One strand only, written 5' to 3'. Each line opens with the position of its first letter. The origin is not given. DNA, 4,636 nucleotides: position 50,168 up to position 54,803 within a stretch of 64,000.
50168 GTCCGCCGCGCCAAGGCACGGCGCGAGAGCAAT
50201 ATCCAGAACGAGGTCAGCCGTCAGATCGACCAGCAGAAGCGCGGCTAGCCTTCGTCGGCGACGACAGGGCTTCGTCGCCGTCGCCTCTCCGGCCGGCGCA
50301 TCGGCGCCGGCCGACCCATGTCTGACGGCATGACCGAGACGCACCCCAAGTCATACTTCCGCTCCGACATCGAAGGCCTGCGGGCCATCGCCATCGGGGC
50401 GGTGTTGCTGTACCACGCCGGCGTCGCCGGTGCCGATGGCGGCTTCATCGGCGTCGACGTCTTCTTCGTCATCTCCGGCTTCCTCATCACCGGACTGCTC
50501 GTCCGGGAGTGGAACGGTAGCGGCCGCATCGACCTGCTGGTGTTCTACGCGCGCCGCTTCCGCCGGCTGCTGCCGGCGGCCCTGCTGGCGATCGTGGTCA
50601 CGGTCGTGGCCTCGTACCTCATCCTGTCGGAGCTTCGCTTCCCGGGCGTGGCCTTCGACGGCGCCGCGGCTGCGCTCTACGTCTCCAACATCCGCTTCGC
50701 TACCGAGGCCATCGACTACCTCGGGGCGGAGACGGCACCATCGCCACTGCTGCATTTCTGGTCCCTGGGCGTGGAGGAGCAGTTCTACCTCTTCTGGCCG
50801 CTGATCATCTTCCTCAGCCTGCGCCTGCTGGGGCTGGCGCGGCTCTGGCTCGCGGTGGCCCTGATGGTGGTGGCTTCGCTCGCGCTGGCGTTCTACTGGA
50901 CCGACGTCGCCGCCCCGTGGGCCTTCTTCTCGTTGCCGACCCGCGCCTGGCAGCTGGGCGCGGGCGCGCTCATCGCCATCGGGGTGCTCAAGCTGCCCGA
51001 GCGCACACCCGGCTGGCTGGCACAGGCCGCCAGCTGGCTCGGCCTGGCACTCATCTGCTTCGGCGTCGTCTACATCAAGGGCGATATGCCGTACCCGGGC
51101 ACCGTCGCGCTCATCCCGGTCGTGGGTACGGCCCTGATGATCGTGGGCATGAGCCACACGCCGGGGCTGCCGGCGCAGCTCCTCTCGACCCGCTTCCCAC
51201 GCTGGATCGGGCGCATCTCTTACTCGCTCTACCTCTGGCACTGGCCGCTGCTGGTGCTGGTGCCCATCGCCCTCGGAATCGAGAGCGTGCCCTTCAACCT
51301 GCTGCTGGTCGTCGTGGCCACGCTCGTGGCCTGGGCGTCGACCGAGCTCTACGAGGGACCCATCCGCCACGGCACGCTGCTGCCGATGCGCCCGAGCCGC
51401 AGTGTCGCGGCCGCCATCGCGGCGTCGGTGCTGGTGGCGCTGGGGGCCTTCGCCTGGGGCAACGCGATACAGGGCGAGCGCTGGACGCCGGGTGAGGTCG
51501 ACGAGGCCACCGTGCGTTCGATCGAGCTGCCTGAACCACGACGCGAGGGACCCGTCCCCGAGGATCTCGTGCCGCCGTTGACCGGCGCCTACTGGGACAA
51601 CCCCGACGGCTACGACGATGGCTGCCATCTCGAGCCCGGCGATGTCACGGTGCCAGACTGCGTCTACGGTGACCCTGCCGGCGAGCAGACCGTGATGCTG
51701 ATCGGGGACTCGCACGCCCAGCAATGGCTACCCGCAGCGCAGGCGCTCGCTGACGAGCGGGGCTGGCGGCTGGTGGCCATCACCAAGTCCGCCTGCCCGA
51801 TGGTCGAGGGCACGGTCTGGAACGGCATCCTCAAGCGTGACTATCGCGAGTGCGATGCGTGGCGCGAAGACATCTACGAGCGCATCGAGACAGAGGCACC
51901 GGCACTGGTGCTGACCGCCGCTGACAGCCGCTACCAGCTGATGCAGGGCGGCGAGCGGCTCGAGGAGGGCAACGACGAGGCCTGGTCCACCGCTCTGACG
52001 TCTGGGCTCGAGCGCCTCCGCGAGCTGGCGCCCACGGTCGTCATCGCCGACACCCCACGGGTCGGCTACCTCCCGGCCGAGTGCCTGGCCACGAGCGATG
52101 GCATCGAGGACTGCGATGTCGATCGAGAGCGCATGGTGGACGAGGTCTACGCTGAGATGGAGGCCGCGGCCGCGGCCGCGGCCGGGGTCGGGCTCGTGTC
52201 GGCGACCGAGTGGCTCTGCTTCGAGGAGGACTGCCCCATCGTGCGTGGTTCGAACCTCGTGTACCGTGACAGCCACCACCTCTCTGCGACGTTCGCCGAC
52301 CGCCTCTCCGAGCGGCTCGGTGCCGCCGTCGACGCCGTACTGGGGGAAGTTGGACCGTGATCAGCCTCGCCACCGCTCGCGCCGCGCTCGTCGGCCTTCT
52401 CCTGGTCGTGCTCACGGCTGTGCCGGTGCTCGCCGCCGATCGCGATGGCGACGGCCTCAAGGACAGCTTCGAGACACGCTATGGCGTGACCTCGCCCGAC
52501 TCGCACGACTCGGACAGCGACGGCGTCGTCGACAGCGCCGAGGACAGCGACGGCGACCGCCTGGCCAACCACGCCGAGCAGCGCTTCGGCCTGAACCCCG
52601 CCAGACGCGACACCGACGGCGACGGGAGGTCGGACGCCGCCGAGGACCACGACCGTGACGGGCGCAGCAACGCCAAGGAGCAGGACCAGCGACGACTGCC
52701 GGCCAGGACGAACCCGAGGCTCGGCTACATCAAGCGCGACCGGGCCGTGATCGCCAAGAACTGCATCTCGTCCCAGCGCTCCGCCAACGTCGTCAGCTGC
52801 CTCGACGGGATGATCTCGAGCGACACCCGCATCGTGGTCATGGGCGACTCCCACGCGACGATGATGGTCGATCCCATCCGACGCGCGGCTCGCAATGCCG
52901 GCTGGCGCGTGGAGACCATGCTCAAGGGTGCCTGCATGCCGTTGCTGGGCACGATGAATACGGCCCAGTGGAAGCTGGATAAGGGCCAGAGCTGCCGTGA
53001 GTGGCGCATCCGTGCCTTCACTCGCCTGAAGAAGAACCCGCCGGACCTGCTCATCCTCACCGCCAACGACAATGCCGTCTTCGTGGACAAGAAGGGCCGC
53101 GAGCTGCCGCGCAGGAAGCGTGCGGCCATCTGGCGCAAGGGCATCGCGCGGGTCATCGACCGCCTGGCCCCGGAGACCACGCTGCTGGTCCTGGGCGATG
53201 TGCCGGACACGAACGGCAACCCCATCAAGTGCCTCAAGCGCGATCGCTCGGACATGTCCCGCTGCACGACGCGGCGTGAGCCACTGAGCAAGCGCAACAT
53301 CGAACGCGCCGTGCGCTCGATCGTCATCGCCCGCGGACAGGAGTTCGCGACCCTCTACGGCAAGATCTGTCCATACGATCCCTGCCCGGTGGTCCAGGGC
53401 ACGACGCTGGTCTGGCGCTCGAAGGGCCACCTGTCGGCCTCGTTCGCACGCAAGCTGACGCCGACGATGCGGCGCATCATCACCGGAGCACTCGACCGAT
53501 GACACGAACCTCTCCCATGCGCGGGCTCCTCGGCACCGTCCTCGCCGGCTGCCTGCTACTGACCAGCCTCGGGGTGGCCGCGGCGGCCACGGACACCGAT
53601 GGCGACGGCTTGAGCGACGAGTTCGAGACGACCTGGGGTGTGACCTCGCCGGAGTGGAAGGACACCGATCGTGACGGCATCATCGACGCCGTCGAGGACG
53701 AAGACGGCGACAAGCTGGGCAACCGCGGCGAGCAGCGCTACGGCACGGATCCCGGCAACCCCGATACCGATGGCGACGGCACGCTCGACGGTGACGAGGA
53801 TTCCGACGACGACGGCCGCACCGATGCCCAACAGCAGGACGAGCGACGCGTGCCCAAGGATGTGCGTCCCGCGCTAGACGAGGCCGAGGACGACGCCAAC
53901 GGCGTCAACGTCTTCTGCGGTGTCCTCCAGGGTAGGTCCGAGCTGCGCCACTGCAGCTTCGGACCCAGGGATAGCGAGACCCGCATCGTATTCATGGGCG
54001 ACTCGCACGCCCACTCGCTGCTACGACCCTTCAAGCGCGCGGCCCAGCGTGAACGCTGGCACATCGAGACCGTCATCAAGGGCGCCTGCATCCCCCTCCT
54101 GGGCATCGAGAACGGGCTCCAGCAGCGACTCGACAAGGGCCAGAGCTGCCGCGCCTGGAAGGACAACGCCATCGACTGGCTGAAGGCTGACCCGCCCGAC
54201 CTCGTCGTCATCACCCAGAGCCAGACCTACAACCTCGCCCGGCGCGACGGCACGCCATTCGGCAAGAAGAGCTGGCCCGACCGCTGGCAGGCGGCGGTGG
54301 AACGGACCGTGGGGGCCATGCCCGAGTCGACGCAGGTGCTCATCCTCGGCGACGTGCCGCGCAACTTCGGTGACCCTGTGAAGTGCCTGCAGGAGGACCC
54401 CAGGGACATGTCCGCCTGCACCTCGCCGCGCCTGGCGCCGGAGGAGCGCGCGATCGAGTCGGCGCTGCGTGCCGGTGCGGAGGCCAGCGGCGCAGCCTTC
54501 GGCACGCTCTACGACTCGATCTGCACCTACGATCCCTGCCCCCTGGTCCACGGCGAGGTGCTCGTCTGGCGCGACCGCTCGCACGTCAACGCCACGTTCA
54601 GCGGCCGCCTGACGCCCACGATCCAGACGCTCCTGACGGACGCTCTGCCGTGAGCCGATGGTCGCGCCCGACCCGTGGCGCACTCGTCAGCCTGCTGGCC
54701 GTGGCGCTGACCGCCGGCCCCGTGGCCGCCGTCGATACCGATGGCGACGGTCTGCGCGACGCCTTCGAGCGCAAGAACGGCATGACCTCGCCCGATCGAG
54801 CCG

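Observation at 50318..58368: One AT3-SGNH acyltransferase followed by five translationally coupled, secreted TSP3-repeat/SGNH paralogues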

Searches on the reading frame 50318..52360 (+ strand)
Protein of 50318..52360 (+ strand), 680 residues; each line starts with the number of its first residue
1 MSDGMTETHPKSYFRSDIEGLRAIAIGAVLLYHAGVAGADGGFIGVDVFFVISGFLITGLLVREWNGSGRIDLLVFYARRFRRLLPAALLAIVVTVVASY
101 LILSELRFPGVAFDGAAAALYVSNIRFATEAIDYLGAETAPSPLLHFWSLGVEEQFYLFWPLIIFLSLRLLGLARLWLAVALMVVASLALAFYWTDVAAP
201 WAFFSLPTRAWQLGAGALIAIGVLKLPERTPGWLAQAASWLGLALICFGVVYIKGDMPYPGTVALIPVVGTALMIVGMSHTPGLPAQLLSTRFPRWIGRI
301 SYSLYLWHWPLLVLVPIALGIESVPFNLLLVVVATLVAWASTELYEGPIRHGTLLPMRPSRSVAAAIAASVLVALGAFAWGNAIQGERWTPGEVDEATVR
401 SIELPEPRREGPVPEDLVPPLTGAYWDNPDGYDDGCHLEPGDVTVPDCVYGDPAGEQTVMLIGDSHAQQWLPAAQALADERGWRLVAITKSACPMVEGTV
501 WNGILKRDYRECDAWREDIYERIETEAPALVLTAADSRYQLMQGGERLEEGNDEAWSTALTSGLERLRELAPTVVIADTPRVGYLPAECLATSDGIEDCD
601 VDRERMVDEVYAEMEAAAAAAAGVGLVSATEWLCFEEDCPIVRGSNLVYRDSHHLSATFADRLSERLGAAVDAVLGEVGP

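Call 3: search_protein_families(library=pfam, proteins=[window:50318-52360:+], max_evalue=0.1)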
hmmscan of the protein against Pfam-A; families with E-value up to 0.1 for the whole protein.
window:50318-52360:+ (680 aa): 2 families
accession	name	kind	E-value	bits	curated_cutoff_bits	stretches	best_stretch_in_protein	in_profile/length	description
PF19040.6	SGNH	-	4.5e-33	115.4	27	1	436-666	2-245/248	SGNH domain (fused to AT3 domains)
PF01757.29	Acyl_transf_3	-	2.9e-30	105.9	31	1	17-340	3-323/326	Acyltransferase domain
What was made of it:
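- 50318..52360 (+): AT3-SGNH fused transmembrane acyltransferase, 680 aa. PF01757 105.9 bits and PF19040 115.4 bits (call 3).
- On AT3-SGNH fused acyltransferases (OafA/OafB/OatA/SucT type): gene 50318-52360: 105.9 bits against a cutoff of 31; residues 17-340 (call 3)
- On AT3-SGNH fused acyltransferases: gene 50318-52360: 115.4 bits against a cutoff of 27 (call 3).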

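Call 56: search_protein_families(library=ncbifam, proteins=[window:50318-52360:+], max_evalue=0.01)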
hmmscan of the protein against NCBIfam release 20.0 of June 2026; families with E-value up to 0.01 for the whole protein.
window:50318-52360:+ (680 aa): 1 family
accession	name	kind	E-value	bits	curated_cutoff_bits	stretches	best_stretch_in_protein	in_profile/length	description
NF058601.1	ActlTfSucTMsmeg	equivalog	6.4e-80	269.5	1275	1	6-673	23-718/723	acetyltransferase SucT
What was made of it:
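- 50318..52360 (+): The best NCBIfam match is the SucT model, E 6.4e-80, but only 269 bits against a cutoff of 1275 (call 56).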

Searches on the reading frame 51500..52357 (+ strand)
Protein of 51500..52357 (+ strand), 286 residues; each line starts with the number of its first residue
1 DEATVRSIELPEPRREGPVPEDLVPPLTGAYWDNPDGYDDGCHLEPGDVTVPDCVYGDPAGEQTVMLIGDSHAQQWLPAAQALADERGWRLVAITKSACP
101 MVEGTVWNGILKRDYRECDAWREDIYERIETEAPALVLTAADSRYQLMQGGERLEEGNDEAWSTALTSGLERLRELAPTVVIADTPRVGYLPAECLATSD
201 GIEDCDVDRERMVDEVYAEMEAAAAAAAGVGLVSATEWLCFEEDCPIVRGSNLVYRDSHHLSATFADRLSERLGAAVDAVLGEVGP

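Call 45: search_solved_structures(query=window:51500-52357:+, max_evalue=10, show_alignments=2)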
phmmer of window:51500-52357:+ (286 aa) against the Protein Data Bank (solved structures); distinct sequences matched with E-value up to 10: 0.
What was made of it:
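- Tried and rejected: No hits (call 45).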

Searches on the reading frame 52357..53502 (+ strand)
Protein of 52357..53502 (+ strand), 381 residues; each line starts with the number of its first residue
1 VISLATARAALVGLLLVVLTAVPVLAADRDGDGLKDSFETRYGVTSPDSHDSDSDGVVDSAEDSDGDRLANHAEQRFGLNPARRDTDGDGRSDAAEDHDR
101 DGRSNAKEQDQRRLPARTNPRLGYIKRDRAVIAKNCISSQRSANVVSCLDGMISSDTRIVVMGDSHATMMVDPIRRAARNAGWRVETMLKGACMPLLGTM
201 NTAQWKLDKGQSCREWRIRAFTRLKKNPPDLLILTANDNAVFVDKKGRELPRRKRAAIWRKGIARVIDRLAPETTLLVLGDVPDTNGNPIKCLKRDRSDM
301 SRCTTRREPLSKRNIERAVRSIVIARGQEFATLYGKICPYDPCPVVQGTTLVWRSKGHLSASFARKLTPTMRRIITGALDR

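Call 3: search_protein_families(library=pfam, proteins=[window:52357-53502:+], max_evalue=0.1)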
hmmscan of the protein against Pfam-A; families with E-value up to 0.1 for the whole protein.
window:52357-53502:+ (381 aa): 2 families
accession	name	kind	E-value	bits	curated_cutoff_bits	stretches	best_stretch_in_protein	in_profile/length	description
PF19040.6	SGNH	-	2.3e-22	80.3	27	1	156-372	23-247/248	SGNH domain (fused to AT3 domains)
PF18884.5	TSP3_bac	-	0.04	14.2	25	1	28-43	1-16/22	Bacterial TSP3 repeat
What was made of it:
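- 52357..53502 (+): Paralogue P1: signal peptide, TSP3-type module and SGNH domain, 381 aa. Block V reads SKGH, so the triad Asp is replaced by Ser. PF19040 E 2.3e-22 (call 3).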

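Call 6: find_encoding_contigs(protein=window:52357-53502:+, flank=10000, max_places=6)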
Protein window:52357-53502:+ (381 aa): no gene with exactly this product is on record in the collection.
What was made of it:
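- Tried and rejected: It found nothing (call 6), so the source genome could not be named.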

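Call 56: search_protein_families(library=ncbifam, proteins=[window:52357-53502:+], max_evalue=0.01)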
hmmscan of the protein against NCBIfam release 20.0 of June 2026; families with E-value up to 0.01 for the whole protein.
window:52357-53502:+ (381 aa): 4 families
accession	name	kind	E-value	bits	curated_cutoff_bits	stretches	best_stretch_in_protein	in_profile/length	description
NF058601.1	ActlTfSucTMsmeg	equivalog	5.8e-16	58.1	1275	1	132-377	480-718/723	acetyltransferase SucT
NF033765.2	gliding_CglD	equivalog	7.6e-07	27.3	400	1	25-112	226-315/1124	adventurous gliding motility lipoprotein CglD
NF047638.1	throspo3_MtsC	equivalog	7.9e-06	25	350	1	27-108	88-172/428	cell-cell cohesion MYXO-CTERM protein MtsC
NF047639.1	throspo3_MtsD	equivalog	0.003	15.7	800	1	27-86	481-532/651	cell-cell cohesion protein MtsD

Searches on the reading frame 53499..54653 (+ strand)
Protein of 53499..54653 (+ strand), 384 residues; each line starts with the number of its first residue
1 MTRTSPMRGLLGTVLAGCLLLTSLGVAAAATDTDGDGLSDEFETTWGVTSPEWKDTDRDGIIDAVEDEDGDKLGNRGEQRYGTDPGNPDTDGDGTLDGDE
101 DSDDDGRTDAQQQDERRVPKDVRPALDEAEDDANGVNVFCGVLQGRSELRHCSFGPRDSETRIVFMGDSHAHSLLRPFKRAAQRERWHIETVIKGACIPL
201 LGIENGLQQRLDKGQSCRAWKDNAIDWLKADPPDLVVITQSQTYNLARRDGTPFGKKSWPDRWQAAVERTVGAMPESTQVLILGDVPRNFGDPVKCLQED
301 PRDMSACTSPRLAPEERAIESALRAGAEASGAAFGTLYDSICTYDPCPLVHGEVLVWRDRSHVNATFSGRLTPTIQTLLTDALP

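Call 3: search_protein_families(library=pfam, proteins=[window:53499-54653:+], max_evalue=0.1)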
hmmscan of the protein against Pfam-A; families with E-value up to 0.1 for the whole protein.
window:53499-54653:+ (384 aa): 2 families
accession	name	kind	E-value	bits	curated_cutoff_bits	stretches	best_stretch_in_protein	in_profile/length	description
PF19040.6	SGNH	-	1.1e-27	97.8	27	1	148-375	11-246/248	SGNH domain (fused to AT3 domains)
PF18884.5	TSP3_bac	-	0.0018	18.5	25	1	32-45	1-14/22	Bacterial TSP3 repeat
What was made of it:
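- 53499..54653 (+): Paralogue P2, 384 aa; block V reads DRSH. PF19040 E 1.1e-27 (call 3).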
